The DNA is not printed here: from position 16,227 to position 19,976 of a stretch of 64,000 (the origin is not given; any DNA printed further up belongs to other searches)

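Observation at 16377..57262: Two adjacent giant surface-lipoprotein genes (5,956 and ~7,548 codons) fill 63% of the window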

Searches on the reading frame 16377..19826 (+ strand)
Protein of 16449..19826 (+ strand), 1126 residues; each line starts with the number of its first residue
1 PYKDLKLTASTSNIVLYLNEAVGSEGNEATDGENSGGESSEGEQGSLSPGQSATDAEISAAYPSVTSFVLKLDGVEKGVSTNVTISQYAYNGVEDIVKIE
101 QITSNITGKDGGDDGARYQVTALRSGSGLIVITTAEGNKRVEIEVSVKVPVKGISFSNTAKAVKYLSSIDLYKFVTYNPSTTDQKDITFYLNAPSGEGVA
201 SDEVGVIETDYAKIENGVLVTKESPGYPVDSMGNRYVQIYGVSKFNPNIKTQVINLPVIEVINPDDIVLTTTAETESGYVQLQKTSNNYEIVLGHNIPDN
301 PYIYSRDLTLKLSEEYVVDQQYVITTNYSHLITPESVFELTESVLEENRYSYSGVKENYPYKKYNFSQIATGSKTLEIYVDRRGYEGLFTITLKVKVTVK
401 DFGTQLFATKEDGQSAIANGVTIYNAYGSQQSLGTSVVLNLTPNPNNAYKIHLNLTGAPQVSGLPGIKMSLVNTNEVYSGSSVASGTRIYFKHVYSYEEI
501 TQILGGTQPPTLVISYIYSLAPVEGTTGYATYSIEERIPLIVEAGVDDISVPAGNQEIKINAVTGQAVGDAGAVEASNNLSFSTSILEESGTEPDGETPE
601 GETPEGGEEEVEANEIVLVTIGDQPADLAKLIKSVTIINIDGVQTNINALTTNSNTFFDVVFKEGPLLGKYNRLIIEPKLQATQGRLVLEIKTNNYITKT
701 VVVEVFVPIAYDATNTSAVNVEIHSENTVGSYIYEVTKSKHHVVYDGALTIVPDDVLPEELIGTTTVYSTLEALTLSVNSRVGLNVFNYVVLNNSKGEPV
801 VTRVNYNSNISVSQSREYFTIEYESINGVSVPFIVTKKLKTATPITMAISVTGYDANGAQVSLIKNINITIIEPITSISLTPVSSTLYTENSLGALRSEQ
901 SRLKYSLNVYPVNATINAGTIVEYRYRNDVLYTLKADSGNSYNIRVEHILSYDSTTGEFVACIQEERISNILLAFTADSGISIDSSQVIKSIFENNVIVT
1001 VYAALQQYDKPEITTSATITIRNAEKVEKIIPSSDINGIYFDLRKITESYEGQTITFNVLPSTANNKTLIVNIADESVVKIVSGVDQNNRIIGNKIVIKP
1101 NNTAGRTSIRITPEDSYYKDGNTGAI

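Call 51: search_solved_structures(query=A5, max_evalue=1)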
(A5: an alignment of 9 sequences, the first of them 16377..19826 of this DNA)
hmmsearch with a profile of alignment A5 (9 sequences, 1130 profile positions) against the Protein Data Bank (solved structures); distinct sequences matched with E-value up to 1: 0.

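Call 88: search_protein_families(library=pfam, proteins=[window:16449-19826:+], max_evalue=5)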
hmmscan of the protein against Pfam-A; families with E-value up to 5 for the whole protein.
window:16449-19826:+ (1126 aa): 1 family
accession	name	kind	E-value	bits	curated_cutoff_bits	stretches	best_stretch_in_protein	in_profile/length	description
PF02940.20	mRNA_triPase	-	0.062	13.4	24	1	924-975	98-145/221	mRNA capping enzyme, beta chain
